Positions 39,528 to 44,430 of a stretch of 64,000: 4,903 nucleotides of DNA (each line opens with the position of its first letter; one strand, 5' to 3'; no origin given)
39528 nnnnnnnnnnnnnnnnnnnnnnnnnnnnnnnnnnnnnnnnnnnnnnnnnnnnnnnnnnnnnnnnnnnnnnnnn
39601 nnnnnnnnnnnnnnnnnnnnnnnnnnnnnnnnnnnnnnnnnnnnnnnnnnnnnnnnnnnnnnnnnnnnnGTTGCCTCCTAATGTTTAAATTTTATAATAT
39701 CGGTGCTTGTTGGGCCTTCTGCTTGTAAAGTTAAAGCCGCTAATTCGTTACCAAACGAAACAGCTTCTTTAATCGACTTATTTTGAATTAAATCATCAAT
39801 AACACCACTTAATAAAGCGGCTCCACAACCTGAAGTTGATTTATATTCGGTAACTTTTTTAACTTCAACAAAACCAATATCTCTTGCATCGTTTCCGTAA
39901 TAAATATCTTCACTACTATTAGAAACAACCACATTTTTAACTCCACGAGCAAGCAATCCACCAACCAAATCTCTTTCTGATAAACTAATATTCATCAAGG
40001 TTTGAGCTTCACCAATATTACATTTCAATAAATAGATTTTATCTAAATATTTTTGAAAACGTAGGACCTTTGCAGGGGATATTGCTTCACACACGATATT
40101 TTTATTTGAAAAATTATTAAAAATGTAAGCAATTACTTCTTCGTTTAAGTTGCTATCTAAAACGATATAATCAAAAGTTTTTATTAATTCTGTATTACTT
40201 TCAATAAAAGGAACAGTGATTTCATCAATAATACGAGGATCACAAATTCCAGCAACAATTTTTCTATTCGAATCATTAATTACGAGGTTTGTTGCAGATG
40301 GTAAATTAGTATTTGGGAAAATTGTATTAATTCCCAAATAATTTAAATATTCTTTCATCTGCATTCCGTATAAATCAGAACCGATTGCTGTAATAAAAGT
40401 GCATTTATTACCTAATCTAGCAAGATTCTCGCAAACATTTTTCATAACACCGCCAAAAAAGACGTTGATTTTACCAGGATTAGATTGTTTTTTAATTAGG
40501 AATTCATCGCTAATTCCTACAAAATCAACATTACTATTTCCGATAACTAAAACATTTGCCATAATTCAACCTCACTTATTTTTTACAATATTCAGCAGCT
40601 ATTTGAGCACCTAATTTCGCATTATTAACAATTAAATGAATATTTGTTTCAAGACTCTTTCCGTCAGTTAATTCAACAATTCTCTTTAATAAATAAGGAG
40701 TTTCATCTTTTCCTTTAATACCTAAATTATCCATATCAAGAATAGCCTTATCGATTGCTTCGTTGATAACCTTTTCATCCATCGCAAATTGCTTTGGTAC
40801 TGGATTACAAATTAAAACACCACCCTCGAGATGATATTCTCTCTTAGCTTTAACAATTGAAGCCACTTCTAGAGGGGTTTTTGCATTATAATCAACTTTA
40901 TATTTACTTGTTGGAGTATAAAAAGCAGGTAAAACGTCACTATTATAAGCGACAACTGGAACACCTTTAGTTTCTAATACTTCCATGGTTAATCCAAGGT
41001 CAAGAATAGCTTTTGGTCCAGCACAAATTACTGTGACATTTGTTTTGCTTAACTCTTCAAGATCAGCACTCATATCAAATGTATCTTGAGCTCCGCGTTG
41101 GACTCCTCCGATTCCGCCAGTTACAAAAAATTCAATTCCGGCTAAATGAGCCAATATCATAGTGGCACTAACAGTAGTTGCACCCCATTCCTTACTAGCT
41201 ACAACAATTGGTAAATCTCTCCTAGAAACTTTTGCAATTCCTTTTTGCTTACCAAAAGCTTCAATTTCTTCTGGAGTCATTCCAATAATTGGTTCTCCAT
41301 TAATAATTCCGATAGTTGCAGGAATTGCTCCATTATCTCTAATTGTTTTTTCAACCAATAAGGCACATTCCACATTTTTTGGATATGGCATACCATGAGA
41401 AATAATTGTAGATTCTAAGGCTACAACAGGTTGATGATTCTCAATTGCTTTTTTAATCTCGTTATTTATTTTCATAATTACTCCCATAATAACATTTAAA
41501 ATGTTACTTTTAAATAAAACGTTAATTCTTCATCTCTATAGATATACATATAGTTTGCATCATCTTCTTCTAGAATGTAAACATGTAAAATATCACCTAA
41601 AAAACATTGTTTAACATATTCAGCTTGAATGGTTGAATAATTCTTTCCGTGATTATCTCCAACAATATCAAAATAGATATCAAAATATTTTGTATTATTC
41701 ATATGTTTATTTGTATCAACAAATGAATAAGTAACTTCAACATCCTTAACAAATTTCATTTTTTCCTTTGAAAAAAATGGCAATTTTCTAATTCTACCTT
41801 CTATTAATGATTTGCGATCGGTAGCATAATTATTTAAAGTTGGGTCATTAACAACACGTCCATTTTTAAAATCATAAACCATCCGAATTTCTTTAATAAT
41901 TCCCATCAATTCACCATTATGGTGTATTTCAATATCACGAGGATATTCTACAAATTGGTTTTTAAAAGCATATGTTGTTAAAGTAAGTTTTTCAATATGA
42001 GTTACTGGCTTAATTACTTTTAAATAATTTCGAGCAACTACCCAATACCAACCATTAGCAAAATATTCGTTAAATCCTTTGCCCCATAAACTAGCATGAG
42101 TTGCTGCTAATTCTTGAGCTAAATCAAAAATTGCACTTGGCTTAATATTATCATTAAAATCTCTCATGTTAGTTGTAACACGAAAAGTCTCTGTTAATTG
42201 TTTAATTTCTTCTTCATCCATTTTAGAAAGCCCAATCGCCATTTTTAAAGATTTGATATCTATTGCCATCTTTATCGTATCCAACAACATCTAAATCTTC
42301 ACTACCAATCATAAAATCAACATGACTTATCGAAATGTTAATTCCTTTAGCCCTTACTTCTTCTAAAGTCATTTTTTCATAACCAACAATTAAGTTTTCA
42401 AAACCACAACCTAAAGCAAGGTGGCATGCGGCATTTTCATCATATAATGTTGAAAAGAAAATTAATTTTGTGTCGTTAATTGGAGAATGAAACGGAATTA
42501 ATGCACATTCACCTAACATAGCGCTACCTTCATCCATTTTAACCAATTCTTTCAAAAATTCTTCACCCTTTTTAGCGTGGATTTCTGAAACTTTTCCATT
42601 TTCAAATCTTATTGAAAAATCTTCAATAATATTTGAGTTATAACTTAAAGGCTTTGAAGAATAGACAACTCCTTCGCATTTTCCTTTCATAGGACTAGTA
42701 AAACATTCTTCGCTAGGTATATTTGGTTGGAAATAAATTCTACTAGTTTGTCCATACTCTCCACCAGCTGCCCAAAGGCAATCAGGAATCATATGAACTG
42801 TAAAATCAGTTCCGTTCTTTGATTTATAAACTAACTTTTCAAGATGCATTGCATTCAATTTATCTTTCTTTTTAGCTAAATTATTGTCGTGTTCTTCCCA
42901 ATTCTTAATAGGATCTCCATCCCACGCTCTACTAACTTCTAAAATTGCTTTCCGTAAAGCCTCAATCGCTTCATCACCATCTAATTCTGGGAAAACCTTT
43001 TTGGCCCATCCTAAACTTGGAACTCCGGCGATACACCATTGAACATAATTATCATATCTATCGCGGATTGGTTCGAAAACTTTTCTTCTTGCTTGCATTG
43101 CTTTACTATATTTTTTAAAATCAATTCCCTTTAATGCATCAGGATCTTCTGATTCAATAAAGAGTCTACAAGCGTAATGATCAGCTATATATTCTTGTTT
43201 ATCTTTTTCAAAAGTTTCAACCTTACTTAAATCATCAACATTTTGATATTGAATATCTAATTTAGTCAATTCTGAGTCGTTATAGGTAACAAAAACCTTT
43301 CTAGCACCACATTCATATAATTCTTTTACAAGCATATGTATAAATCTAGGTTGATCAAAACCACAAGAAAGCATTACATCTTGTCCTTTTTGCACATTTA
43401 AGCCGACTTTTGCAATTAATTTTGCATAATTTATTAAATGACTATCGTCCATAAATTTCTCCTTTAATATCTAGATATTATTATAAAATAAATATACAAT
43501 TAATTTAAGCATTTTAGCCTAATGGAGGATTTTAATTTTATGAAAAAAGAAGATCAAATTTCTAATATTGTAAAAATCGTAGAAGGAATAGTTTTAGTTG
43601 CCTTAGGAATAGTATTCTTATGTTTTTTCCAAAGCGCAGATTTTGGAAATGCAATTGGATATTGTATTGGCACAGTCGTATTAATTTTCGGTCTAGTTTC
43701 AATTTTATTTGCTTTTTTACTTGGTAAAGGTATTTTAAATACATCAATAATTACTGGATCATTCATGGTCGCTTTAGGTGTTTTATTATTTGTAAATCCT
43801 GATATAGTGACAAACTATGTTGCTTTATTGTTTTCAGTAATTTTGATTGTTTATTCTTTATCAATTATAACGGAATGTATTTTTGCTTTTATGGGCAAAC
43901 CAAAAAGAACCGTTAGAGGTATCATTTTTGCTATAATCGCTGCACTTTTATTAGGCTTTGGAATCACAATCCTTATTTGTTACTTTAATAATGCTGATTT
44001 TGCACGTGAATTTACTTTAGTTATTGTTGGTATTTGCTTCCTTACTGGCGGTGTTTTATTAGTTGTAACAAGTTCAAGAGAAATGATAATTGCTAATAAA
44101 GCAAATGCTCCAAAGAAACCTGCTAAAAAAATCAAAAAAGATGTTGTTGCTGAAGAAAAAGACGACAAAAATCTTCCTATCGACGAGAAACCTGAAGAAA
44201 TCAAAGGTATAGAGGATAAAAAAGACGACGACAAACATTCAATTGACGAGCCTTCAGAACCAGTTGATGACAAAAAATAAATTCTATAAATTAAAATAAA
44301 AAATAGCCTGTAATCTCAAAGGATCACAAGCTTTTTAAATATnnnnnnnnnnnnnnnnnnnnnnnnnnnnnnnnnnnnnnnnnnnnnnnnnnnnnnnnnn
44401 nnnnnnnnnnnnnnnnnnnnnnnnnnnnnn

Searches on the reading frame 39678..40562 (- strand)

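Call 71: search_protein_families(library=pfam, proteins=[window:39678-40562:-], max_evalue=0.00001)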
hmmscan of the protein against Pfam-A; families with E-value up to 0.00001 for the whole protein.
window:39678-40562:- (294 aa): 1 family
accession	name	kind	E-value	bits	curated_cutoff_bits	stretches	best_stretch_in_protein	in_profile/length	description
PF00294.29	PfkB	-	2.4e-34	119.5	25.8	1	1-286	1-297/302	pfkB family carbohydrate kinase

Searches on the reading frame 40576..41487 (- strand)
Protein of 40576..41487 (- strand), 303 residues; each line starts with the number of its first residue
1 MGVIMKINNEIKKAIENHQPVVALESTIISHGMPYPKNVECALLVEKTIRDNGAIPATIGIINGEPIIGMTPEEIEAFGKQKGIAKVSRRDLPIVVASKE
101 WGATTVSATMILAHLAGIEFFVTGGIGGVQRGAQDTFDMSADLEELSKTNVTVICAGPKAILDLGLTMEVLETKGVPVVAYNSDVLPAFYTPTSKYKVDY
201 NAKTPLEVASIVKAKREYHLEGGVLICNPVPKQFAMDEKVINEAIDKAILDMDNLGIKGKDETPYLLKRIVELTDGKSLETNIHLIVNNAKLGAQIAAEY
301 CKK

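Call 71: search_protein_families(library=pfam, proteins=[window:40576-41487:-], max_evalue=0.00001)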
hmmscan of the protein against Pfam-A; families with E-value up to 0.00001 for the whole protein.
window:40576-41487:- (303 aa): 1 family
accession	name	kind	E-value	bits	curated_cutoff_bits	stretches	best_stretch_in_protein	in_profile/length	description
PF04227.17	Indigoidine_A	-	7.5e-126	419.8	25.2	1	10-299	1-291/291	Indigoidine synthase A like protein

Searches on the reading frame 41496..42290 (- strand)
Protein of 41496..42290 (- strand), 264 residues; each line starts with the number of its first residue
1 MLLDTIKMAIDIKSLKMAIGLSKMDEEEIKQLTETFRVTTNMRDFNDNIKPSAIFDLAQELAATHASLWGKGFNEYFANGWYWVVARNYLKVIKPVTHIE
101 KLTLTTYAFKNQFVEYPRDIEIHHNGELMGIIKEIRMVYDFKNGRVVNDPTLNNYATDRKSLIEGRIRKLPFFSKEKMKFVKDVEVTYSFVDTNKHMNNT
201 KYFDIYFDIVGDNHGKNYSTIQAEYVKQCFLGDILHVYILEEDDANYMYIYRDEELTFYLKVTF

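Call 71: search_protein_families(library=pfam, proteins=[window:41496-42290:-], max_evalue=0.00001)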
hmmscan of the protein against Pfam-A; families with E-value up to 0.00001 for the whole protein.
window:41496-42290:- (264 aa): 2 families
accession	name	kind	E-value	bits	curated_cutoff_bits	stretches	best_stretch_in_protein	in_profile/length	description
PF01643.23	Acyl-ACP_TE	-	1.2e-08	35.2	23.7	1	33-146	5-120/131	Acyl-ACP thioesterase N-terminal domain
PF20791.3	Acyl-ACP_TE_C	-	1.5e-07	32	21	1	176-238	4-68/101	Acyl-ACP thioesterase C-terminal domain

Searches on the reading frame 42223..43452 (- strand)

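Call 71: search_protein_families(library=pfam, proteins=[window:42223-43452:-], max_evalue=0.00001)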
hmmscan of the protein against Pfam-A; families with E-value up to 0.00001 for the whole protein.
window:42223-43452:- (409 aa): 1 family
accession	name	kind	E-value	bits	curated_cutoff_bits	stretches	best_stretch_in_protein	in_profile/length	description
PF02073.20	Peptidase_M29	-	1.3e-145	485.7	27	1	4-407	3-406/406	Thermophilic metalloprotease (M29)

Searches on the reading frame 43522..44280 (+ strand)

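Call 71: search_protein_families(library=pfam, proteins=[window:43522-44280:+], max_evalue=0.00001)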
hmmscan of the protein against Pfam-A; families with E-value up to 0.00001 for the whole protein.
window:43522-44280:+ (252 aa): 1 family
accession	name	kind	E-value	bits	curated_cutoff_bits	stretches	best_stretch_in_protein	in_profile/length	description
PF03729.18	DUF308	-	5.5e-09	36.6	25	0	77-151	1-72/73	Short repeat of unknown function (DUF308)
